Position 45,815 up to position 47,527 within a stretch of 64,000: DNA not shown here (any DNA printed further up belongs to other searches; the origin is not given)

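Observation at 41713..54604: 13-kb single-strand block: 2 TonB-dependent receptors + BNR-propeller lipoprotein + ABC ATPase/2x DUF3526 permeases + DedA + TonB-ExbB-ExbD; candidate uncharacterised uptake/trafficking system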

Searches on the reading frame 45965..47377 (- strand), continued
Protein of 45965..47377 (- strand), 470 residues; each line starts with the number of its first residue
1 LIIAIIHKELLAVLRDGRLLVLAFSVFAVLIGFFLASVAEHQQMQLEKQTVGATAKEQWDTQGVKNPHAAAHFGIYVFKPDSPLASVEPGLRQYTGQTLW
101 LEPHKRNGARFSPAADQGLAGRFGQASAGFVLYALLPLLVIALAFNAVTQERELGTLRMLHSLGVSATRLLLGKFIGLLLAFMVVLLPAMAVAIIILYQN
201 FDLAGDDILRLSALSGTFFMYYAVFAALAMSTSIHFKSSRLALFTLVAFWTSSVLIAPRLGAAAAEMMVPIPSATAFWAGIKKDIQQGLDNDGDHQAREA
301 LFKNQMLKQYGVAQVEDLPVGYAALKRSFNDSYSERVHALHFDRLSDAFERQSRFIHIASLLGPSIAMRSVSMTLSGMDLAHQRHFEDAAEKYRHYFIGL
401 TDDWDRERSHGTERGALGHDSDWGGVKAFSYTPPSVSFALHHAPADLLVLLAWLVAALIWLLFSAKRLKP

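Call 96: find_homologous_proteins(query=window:45965-47377:-, max_evalue=1e-10)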
Query window:45965-47377:- (470 aa): 158 proteins with E <= 1e-10 among 8000 candidates; the best 120 are listed.
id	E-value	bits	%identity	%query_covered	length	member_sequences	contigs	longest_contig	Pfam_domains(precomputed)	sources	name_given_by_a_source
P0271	9.0e-280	946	90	100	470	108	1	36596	PF12679.14,PF10920.16,PF12730.14,PF12698.14,PF12040.15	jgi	-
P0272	3.8e-270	914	86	100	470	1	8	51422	PF13346.13,PF12679.14,PF10920.16,PF12730.14,PF12698.14,PF12040.15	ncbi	ncbi:MAG: DUF3526 domain-containing protein [Methylobacter sp.]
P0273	3.9e-270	914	87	100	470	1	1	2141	PF12679.14,PF12730.14,PF12698.14,PF12040.15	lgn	-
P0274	9.1e-269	910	87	100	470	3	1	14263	PF12679.14,PF10920.16,PF12730.14,PF12698.14,PF12040.15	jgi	jgi:ABC-2 type transport system permease protein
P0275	9.6e-267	903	87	100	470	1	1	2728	PF12679.14,PF12730.14,PF12698.14,PF12040.15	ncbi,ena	-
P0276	3.7e-266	901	87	100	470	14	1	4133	PF12679.14,PF12730.14,PF12698.14,PF12040.15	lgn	-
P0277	6.0e-265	897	88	97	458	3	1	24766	PF12679.14,PF10920.16,PF12730.14,PF12698.14,PF12040.15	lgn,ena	-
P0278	2.3e-255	866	84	100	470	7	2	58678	PF12679.14,PF12730.14,PF12698.14,PF12040.15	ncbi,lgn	-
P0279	4.8e-246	835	79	100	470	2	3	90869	PF12679.14,PF10920.16,PF12730.14,PF12698.14,PF12040.15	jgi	jgi:ABC-2 type transport system permease protein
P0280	2.5e-230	783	76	100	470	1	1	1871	PF12679.14,PF12730.14,PF12698.14,PF12040.15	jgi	jgi:ABC-2 type transport system permease protein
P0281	2.6e-229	780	75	100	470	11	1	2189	PF12679.14,PF12730.14,PF12698.14,PF12040.15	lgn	-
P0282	1.9e-194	665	64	100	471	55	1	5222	PF12679.14,PF12730.14,PF12698.14,PF12040.15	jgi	-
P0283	1.4e-192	659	62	100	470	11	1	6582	PF13346.13,PF12679.14,PF12730.14,PF12698.14,PF12040.15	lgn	-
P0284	1.8e-192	658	62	100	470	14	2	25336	PF12679.14,PF12730.14,PF12698.14,PF12040.15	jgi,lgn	jgi:ABC-2 type transport system permease protein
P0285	2.1e-192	658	63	100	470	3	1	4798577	PF12679.14,PF12730.14,PF12698.14,PF12040.15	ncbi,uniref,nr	ncbi:DUF3526 domain-containing protein [Methylomonas sp. LL1]|uniref:DUF3526 domain-containing prote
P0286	5.2e-191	654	62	100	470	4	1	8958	PF13346.13,PF12679.14,PF12730.14,PF12698.14,PF12040.15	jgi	jgi:ABC-2 type transport system permease protein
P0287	7.7e-191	653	61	100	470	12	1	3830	PF12679.14,PF12730.14,PF12698.14,PF12040.15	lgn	-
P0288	2.8e-190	651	62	100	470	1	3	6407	PF13346.13,PF12679.14,PF12730.14,PF12698.14,PF12040.15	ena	-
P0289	1.3e-189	649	61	100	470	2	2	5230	PF12679.14,PF12730.14,PF12698.14,PF12040.15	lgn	-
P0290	7.3e-189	646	61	100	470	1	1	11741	PF12679.14,PF12730.14,PF12698.14,PF12040.15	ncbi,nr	ncbi:MAG: DUF3526 domain-containing protein [Methylococcales bacterium]|nr:DUF3526 domain-containing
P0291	8.2e-189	646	62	100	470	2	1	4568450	PF13346.13,PF12679.14,PF12730.14,PF12698.14,PF12040.15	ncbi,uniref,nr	ncbi:DUF3526 domain-containing protein [Candidatus Methylospira mobilis]|uniref:DUF3526 domain-conta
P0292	4.6e-188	644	61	100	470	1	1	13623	PF12679.14,PF12730.14,PF12698.14,PF12040.15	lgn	-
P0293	1.3e-187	642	61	100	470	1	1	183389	PF12679.14,PF12730.14,PF12698.14,PF12040.15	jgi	jgi:ABC-2 type transport system permease protein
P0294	1.5e-187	642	61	100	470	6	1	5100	PF12679.14,PF12730.14,PF12698.14,PF12040.15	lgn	-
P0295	5.1e-187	640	60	100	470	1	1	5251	PF13346.13,PF12679.14,PF12730.14,PF12698.14,PF12040.15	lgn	-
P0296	8.7e-187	640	60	100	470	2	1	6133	PF13346.13,PF12679.14,PF12730.14,PF12698.14,PF12040.15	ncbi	-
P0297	3.8e-186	638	61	100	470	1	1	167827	PF13346.13,PF12679.14,PF12730.14,PF12698.14,PF12040.15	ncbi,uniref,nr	ncbi:DUF3526 domain-containing protein [Methylomonas sp. SURF-2]|uniref:DUF3526 domain-containing pr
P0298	6.5e-185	633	61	100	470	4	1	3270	PF12679.14,PF12730.14,PF12698.14,PF12040.15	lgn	-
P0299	2.3e-184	632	60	100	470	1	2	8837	PF12679.14,PF12730.14,PF12698.14,PF12040.15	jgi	jgi:ABC-2 type transport system permease protein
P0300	2.8e-184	631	60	100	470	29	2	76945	PF12679.14,PF12730.14,PF12698.14,PF12040.15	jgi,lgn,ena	jgi:ABC-2 type transport system permease protein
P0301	1.0e-183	629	59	96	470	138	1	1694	PF12679.14,PF12730.14,PF12698.14,PF12040.15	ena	-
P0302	2.0e-182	625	62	100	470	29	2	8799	PF12679.14,PF10920.16,PF12730.14,PF12698.14,PF12040.15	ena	-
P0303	1.2e-179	616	61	94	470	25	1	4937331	PF12679.14,PF12730.14,PF12698.14,PF12040.15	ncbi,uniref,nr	ncbi:DUF3526 domain-containing protein [Methylomonas sp. MO1]|uniref:DUF3526 domain-containing prote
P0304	5.5e-178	611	58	100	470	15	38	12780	PF12679.14,PF12730.14,PF12698.14,PF12040.15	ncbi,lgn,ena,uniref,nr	ncbi:unannotated protein [freshwater metagenome]|uniref:Unannotated protein n=1 Tax=freshwater metag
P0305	1.6e-177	609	85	69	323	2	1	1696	PF12679.14,PF12698.14,PF12040.15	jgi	jgi:ABC-2 type transport system permease protein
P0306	8.8e-177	607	59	100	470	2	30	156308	PF12679.14,PF12698.14,PF12040.15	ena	-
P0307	5.4e-176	604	61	100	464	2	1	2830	PF12679.14,PF12730.14,PF12698.14,PF12040.15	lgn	-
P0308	2.4e-173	595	58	100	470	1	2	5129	PF12679.14,PF12698.14,PF12040.15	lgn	-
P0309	2.8e-173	595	85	66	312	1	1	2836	PF12679.14,PF12040.15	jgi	jgi:ABC-2 type transport system permease protein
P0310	6.3e-173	594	58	100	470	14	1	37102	PF12679.14,PF12730.14,PF12698.14,PF12040.15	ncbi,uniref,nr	ncbi:hypothetical protein A1507_11385 [Methylomonas koyamae]|uniref:ABC transporter permease n=1 Tax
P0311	2.1e-170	586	57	100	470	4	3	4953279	PF12679.14,PF12730.14,PF12698.14,PF12040.15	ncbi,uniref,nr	ncbi:DUF3526 domain-containing protein [Methylomonas koyamae]|uniref:Uncharacterized protein n=1 Tax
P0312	4.5e-170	585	62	91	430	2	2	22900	PF12679.14,PF12730.14,PF12698.14,PF12040.15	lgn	-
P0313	1.4e-166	573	57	99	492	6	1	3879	PF12679.14,PF12730.14,PF12698.14,PF12040.15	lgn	-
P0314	5.4e-155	535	75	69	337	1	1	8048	PF12679.14,PF10920.16,PF12730.14,PF12698.14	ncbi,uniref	ncbi:ABC transporter permease [Methyloglobulus sp.]|uniref:ABC transporter permease n=1 Tax=Methylog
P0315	7.1e-141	488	49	99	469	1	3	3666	PF12679.14,PF12698.14,PF12040.15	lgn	-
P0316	6.5e-134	465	49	100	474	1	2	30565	PF12679.14,PF12698.14,PF12040.15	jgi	jgi:ABC-2 type transport system permease protein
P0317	5.2e-133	462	48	99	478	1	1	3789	PF12679.14,PF12698.14,PF12040.15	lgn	-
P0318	1.2e-132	461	46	95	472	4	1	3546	PF12679.14,PF12730.14,PF12698.14,PF12040.15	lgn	-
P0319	7.9e-132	458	47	100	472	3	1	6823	PF12679.14,PF12730.14,PF12698.14,PF12040.15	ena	-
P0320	3.3e-131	456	48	100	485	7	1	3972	PF12679.14,PF12730.14,PF12698.14,PF12040.15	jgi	-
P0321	1.0e-129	452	47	100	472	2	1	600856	PF12679.14,PF12698.14,PF12040.15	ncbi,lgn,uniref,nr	ncbi:DUF3526 domain-containing protein [Variovorax sp. TBS-050B]|uniref:DUF3526 domain-containing pr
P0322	2.9e-128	447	47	96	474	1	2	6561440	PF12679.14,PF12730.14,PF12698.14,PF12040.15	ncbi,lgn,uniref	ncbi:MAG: DUF3526 domain-containing protein [Ottowia sp.]|uniref:DUF3526 domain-containing protein n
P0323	3.0e-128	447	46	100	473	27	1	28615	PF12679.14,PF12730.14,PF12698.14,PF12040.15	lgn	-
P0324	3.1e-128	447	47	100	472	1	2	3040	PF12679.14,PF12730.14,PF12698.14,PF12040.15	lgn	-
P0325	1.1e-127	445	46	100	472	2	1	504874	PF12679.14,PF12698.14,PF12040.15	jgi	jgi:ABC-2 type transport system permease protein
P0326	1.9e-127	444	46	100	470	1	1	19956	PF12679.14,PF12698.14,PF12040.15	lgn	-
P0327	4.1e-127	443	47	100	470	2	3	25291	PF12679.14,PF12698.14,PF12040.15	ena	-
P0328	4.1e-127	443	47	100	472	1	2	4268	PF12679.14,PF12730.14,PF12698.14,PF12040.15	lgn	-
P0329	4.9e-127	443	45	100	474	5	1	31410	PF12679.14,PF12698.14,PF12040.15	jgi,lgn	-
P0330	6.2e-126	439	47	95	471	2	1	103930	PF12679.14,PF12730.14,PF12698.14,PF12040.15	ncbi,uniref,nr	ncbi:ABC transporter permease subunit [Hydrogenophaga sp.]|uniref:ABC transporter permease subunit n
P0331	1.1e-125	438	46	100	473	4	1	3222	PF12679.14,PF12040.15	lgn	-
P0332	1.2e-125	438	46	100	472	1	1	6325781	PF12679.14,PF12730.14,PF12698.14,PF12040.15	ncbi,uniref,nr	ncbi:DUF3526 domain-containing protein [Hydrogenophaga sp. BPS33]|uniref:DUF3526 domain-containing p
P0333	2.3e-125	437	46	100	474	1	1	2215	PF12679.14,PF12698.14,PF12040.15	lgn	-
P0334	8.5e-125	435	45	95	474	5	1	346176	PF12679.14,PF12730.14,PF12698.14,PF12040.15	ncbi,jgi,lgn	jgi:ABC-2 type transport system permease protein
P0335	1.6e-124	434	47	100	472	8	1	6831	PF12679.14,PF12730.14,PF12698.14,PF12040.15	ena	-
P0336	2.8e-124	434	47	100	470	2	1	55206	PF12679.14,PF12040.15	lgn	-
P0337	1.3e-123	431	46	100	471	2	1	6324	PF12679.14,PF12698.14,PF12040.15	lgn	-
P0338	1.7e-123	431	45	100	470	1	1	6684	PF12679.14,PF12040.15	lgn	-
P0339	3.1e-123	430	47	91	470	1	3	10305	PF12679.14,PF12698.14,PF12040.15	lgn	-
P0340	3.1e-123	430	46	95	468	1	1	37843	PF12679.14,PF12698.14,PF12040.15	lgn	-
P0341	9.0e-123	429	45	100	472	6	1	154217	PF12679.14,PF12698.14,PF12040.15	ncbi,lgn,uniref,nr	ncbi:DUF3526 domain-containing protein [Cupriavidus respiraculi]|uniref:DUF3526 domain-containing pr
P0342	1.6e-122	428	45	100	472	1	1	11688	PF12679.14,PF12698.14,PF12040.15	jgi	jgi:ABC-2 type transport system permease protein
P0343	6.8e-121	422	44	100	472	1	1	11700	PF12679.14,PF12698.14,PF12040.15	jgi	jgi:ABC-2 type transport system permease protein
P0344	6.1e-119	416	44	96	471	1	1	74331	PF12679.14,PF12698.14,PF12040.15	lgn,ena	-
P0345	2.2e-118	414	47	88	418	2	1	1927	PF12679.14,PF12730.14,PF12698.14,PF12040.15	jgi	jgi:ABC-2 type transport system permease protein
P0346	5.2e-117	410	44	99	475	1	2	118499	PF12679.14,PF12730.14,PF12698.14,PF12040.15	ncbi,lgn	-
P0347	7.8e-117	409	44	100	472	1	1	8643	PF12679.14,PF12698.14,PF12040.15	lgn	-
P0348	6.1e-116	406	43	100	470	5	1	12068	PF12679.14,PF12698.14,PF12040.15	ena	-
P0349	8.3e-116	406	44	93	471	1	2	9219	PF12679.14,PF01061.30,PF12730.14,PF12698.14,PF12040.15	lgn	-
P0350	1.3e-115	405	45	93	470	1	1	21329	PF12679.14,PF12698.14,PF12040.15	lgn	-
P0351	4.3e-115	403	43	100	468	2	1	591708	PF12679.14,PF12698.14,PF12040.15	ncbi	ncbi:DUF3526 domain-containing protein [Paracidovorax citrulli]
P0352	1.7e-114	401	45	93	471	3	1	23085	PF12679.14,PF12730.14,PF12698.14,PF12040.15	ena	-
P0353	2.5e-114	401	44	100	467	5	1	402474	PF12679.14,PF12698.14,PF12040.15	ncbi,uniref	ncbi:DUF3526 domain-containing protein [Mitsuaria sp. CC2]|uniref:DUF3526 domain-containing protein 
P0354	2.9e-114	401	44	100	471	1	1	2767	PF12679.14,PF12698.14,PF12040.15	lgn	-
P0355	3.3e-114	400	45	94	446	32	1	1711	PF12679.14,PF12698.14,PF12040.15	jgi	-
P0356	3.7e-114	400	44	100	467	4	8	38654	PF12679.14,PF12698.14,PF12040.15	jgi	jgi:ABC-2 type transport system permease protein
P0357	4.9e-114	400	42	94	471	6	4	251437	PF12679.14,PF12698.14,PF12040.15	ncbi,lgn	ncbi:ABC-2 family transporter protein [compost metagenome]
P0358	1.8e-113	398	45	100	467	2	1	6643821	PF12679.14,PF12698.14,PF12040.15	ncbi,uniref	ncbi:DUF3526 domain-containing protein [Roseateles chitinivorans]|uniref:DUF3526 domain-containing p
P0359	2.4e-113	398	44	100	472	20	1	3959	PF12679.14,PF12730.14,PF12040.15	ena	-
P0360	8.0e-113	396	42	100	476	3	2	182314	PF12679.14,PF12698.14,PF12040.15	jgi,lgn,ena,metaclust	metaclust:\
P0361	2.8e-112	394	44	100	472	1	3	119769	PF12679.14,PF12040.15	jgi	jgi:ABC-2 type transport system permease protein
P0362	1.1e-111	392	45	100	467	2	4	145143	PF12679.14,PF12698.14,PF12040.15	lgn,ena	-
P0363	1.3e-111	392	43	95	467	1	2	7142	PF12679.14,PF12698.14,PF12040.15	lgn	-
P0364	1.9e-111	391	42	100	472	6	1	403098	PF12679.14,PF12698.14,PF12040.15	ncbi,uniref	ncbi:DUF3526 domain-containing protein [Cupriavidus oxalaticus]|uniref:DUF3526 domain-containing pro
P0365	3.3e-111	391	43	100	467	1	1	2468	PF12679.14,PF12698.14,PF12040.15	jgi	jgi:ABC-2 type transport system permease protein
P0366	3.4e-111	391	43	100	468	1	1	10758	PF12679.14,PF12698.14,PF12040.15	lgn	-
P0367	6.4e-111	390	42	95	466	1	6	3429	PF12679.14,PF12698.14,PF12040.15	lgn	-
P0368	8.1e-111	389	43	95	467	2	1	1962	PF12679.14,PF12040.15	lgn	-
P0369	8.1e-111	389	44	100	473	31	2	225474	PF12679.14,PF01061.30,PF12698.14,PF12040.15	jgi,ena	-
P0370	1.6e-110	388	43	94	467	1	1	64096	PF12679.14,PF12698.14,PF12040.15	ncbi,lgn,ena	-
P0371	4.4e-110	387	43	99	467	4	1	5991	PF12679.14,PF12698.14,PF12040.15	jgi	-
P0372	8.1e-110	386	42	100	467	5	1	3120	PF12679.14,PF12698.14,PF12040.15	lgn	-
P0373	1.7e-109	385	43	100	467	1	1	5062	PF12679.14,PF12698.14,PF12040.15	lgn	-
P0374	2.3e-109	384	42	100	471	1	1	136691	PF12679.14,PF12698.14,PF12040.15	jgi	jgi:ABC-2 type transport system permease protein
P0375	5.1e-109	383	42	100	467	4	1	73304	PF12679.14,PF12698.14,PF12040.15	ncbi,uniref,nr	ncbi:DUF3526 domain-containing protein [Comamonas terrigena]|uniref:DUF3526 domain-containing protei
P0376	7.5e-109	383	44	100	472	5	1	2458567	PF12679.14,PF12040.15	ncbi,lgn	ncbi:DUF3526 domain-containing protein [Cupriavidus nantongensis]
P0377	2.3e-108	381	42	95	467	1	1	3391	PF12679.14,PF12698.14,PF12040.15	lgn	-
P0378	4.8e-108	380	43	100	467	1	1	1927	PF12679.14,PF12040.15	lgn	-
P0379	5.0e-108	380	41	96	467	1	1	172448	PF12679.14,PF12040.15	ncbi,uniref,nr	ncbi:hypothetical protein CDN99_21450 [Roseateles aquatilis]|uniref:ABC transporter permease n=1 Tax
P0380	2.1e-107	378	42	100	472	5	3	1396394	PF12679.14,PF12040.15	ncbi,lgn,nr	ncbi:ABC transporter permease [Cupriavidus alkaliphilus]|nr:DUF3526 domain-containing protein [Cupri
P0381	2.8e-107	378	43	99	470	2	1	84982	PF12679.14,PF12698.14,PF12040.15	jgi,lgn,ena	-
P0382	1.0e-106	376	44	100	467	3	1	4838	PF12679.14,PF12698.14,PF12040.15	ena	-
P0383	1.2e-106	376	42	100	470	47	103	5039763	PF12679.14,PF12698.14,PF12040.15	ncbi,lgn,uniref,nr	ncbi:DUF3526 domain-containing protein [Xanthomonas oryzae pv. oryzae]|uniref:ABC transporter permea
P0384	2.4e-106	374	42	100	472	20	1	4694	PF12679.14,PF12040.15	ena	-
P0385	2.9e-106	374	44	97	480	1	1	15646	PF12679.14,PF12040.15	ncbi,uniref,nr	ncbi:DUF3526 domain-containing protein [uncultured Xylophilus sp.]|uniref:DUF3526 domain-containing 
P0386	3.6e-106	374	41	100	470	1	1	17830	PF12679.14,PF12040.15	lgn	-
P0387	3.9e-105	371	48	83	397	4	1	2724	PF12679.14,PF12698.14,PF12040.15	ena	-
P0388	9.5e-105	369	42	97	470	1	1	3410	PF12679.14,PF12698.14,PF12040.15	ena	-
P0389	1.1e-104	369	42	93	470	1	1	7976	PF12679.14,PF01061.30,PF12040.15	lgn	-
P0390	4.3e-104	367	42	92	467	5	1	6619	PF12679.14,PF12698.14,PF12040.15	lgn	-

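Call 97: find_encoding_contigs(protein=P0383, flank=8000, max_places=1)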
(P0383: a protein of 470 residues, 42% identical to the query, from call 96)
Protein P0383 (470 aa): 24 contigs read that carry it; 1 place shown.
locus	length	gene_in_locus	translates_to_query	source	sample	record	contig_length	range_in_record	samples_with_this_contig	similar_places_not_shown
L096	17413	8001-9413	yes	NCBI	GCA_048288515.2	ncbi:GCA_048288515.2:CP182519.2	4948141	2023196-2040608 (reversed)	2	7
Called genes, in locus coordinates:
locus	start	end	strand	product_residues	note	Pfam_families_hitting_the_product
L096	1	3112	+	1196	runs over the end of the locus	PF02811:PHP, PF07733:DNA_pol3_alpha, PF17657:DNA_pol3_finger, PF14579:HHH_6, PF01336:tRNA_anti-codon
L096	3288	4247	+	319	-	PF03255:ACCA, PF01039:Carboxyl_trans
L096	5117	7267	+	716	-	PF07715:Plug, PF00593:TonB_dep_Rec_b-barrel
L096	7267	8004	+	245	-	PF00005:ABC_tran, PF13304:AAA_21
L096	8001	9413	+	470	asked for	PF12679:ABC2_membrane_2, PF12698:ABC2_membrane_3 (weak), PF12040:DUF3526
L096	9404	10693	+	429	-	PF12679:ABC2_membrane_2 (weak), PF12040:DUF3526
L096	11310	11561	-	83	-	-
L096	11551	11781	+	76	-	-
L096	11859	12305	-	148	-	PF03653:UPF0093, PF05425:CopD (weak)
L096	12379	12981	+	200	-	PF13489:Methyltransf_23 (weak), PF08242:Methyltransf_12 (weak)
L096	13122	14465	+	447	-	PF06850:PHB_depo_C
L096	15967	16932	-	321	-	PF12760:Zn_ribbon_IS1595, PF12762:DDE_Tnp_IS1595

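Call 98: find_encoding_contigs(protein=P0285, flank=9000, max_places=1)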
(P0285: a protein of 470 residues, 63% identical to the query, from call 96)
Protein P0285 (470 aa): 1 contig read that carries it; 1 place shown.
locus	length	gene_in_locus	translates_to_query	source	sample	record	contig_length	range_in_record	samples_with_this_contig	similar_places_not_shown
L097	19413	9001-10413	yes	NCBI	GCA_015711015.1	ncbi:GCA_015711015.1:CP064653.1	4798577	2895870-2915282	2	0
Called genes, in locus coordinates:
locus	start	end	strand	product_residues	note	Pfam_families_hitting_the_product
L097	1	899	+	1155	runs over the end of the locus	PF26300:PEPCK_PPi_lobe_2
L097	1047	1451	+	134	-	PF01814:Hemerythrin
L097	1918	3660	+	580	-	PF00154:RecA_N (faint), PF03796:DnaB_C (faint), PF06745:ATPase, PF13481:AAA_25, PF01695:IstB_IS21 (faint), PF13191:AAA_16 (faint), PF13401:AAA_22 (faint), PF06745:ATPase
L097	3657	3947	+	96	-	PF07689:KaiB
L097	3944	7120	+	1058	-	PF00989:PAS, PF08447:PAS_3, PF08448:PAS_4, PF00989:PAS, PF08448:PAS_4, PF13426:PAS_9, PF01590:GAF, PF13185:GAF_2, +6 more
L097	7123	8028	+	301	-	PF13682:CZB, PF00990:GGDEF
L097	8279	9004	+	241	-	PF00005:ABC_tran, PF13304:AAA_21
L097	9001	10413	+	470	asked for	PF12679:ABC2_membrane_2, PF12698:ABC2_membrane_3, PF12730:ABC2_membrane_4, PF12040:DUF3526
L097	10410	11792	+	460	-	PF12040:DUF3526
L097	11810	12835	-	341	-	PF08240:ADH_N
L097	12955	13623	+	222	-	PF01135:PCMT, PF00398:RrnaAD (weak)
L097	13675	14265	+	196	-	PF04011:LemA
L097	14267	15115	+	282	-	PF04536:TPM_phosphatase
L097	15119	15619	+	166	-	PF04536:TPM_phosphatase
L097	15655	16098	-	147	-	PF00210:Ferritin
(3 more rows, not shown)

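Call 99: find_encoding_contigs(protein=P0364, flank=8000, max_places=1)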
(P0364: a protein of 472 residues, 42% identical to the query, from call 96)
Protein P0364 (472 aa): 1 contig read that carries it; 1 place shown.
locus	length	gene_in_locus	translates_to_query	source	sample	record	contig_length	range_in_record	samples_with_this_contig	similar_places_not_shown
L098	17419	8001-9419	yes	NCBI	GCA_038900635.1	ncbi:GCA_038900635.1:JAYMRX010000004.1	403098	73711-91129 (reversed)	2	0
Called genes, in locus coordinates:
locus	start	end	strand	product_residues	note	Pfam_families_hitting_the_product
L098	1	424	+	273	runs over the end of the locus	PF17194:AbiEi_3_N, PF11459:AbiEi_3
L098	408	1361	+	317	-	PF08843:AbiEii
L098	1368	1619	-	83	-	PF05930:Phage_AlpA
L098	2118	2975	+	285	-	-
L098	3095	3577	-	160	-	-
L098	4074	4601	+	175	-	PF03401:TctC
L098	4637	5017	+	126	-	-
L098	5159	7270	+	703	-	PF07715:Plug, PF00593:TonB_dep_Rec_b-barrel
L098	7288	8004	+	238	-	PF00005:ABC_tran, PF13304:AAA_21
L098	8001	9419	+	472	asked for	PF12679:ABC2_membrane_2, PF12698:ABC2_membrane_3 (faint), PF12040:DUF3526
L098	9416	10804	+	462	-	PF12040:DUF3526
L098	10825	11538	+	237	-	PF00005:ABC_tran, PF13555:AAA_29 (weak), PF13304:AAA_21 (weak)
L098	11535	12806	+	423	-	PF12704:MacB_PCD, PF02687:FtsX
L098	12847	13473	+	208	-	PF11736:DUF3299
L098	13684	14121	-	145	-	-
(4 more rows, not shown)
